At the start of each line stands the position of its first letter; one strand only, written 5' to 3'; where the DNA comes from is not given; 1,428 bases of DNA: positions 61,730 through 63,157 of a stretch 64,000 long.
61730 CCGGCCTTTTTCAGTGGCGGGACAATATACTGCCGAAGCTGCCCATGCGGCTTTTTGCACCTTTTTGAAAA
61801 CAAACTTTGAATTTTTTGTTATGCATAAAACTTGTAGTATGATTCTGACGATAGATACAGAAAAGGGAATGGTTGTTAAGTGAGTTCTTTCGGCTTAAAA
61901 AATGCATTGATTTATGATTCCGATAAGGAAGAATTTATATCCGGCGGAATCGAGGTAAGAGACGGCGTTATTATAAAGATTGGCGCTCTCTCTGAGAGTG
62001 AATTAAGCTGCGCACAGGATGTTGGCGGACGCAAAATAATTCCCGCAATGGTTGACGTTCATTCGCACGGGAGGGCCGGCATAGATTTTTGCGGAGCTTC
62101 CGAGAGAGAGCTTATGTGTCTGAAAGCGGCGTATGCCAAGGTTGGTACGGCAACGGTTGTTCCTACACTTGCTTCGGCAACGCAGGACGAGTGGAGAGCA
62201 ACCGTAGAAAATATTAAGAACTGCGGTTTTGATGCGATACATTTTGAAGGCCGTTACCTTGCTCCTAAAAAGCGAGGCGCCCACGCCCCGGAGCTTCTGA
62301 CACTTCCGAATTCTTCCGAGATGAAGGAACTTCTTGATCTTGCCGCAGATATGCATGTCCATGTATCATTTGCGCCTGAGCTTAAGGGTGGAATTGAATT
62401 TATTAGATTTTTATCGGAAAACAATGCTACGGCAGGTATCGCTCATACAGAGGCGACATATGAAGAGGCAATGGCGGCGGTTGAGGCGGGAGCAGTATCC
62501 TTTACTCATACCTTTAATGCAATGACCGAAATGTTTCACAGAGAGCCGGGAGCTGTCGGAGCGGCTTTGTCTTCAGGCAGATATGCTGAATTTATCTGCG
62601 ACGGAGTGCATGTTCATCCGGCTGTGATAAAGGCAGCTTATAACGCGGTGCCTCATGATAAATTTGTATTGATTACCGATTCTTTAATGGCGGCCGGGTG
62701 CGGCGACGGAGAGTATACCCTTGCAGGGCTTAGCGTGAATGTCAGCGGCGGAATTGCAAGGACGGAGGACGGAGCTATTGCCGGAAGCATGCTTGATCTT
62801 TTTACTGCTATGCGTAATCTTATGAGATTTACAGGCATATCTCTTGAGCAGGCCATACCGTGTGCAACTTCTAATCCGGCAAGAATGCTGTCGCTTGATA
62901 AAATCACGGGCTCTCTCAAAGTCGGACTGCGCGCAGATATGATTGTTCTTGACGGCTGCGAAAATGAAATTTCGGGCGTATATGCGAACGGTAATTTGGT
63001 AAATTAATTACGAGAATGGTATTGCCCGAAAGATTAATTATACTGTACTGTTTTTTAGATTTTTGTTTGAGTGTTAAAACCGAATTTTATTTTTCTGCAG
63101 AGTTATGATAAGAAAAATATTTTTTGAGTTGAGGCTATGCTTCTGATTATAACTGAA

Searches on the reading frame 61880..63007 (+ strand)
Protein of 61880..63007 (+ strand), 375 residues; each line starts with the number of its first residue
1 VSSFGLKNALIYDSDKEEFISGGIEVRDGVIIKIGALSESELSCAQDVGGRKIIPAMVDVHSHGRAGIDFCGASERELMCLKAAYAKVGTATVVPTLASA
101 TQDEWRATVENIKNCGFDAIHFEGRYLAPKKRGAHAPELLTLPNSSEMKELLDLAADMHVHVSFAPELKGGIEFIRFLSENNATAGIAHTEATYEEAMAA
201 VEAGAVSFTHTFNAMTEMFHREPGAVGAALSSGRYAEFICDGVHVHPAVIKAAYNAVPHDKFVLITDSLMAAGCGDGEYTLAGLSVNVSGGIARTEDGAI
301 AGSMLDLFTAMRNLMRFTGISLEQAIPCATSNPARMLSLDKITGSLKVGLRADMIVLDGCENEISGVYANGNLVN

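Call 17: find_encoding_contigs(protein=window:61880-63007:+, flank=10000, max_places=3)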
Protein window:61880-63007:+ (375 aa): 3 contigs read that carry it; 2 places shown.
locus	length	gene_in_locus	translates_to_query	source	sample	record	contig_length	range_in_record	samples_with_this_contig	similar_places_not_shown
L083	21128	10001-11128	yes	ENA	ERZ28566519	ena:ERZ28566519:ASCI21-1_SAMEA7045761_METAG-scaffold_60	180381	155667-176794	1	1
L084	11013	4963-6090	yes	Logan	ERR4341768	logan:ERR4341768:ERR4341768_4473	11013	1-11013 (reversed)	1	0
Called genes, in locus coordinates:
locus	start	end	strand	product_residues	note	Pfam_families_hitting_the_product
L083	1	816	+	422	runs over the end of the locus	PF26018:BSH_RND_rel, PF26012:HH_RND_rel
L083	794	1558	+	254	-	PF01168:Ala_racemase_N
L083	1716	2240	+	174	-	PF04472:SepF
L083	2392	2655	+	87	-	PF02325:CCB3_YggT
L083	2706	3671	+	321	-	PF17774:YlmH_RBD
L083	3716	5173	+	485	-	-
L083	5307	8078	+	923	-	PF00133:tRNA-synt_1, PF01406:tRNA-synt_1e (faint), PF09334:tRNA-synt_1g, PF13603:tRNA-synt_1_2 (faint), PF08264:Anticodon_1, PF06827:zf-FPG_IleRS (weak)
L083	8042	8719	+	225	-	PF01252:Peptidase_A8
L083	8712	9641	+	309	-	PF01479:S4, PF00849:PseudoU_synth_2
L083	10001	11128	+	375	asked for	PF01979:Amidohydro_1, PF07969:Amidohydro_3 (weak)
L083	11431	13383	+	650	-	PF00133:tRNA-synt_1, PF01406:tRNA-synt_1e (weak), PF01921:tRNA-synt_1f (faint), PF09334:tRNA-synt_1g, PF00133:tRNA-synt_1, PF19303:Anticodon_3, PF08264:Anticodon_1 (weak), PF01588:tRNA_bind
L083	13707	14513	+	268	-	PF01026:TatD_DNase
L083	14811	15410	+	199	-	PF04055:Radical_SAM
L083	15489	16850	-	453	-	PF27117:FliB_C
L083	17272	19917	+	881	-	PF00133:tRNA-synt_1, PF01406:tRNA-synt_1e (faint), PF09334:tRNA-synt_1g, PF13603:tRNA-synt_1_2 (weak), PF09334:tRNA-synt_1g, PF08264:Anticodon_1, PF10458:Val_tRNA-synt_C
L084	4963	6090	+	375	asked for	PF01979:Amidohydro_1, PF07969:Amidohydro_3 (weak)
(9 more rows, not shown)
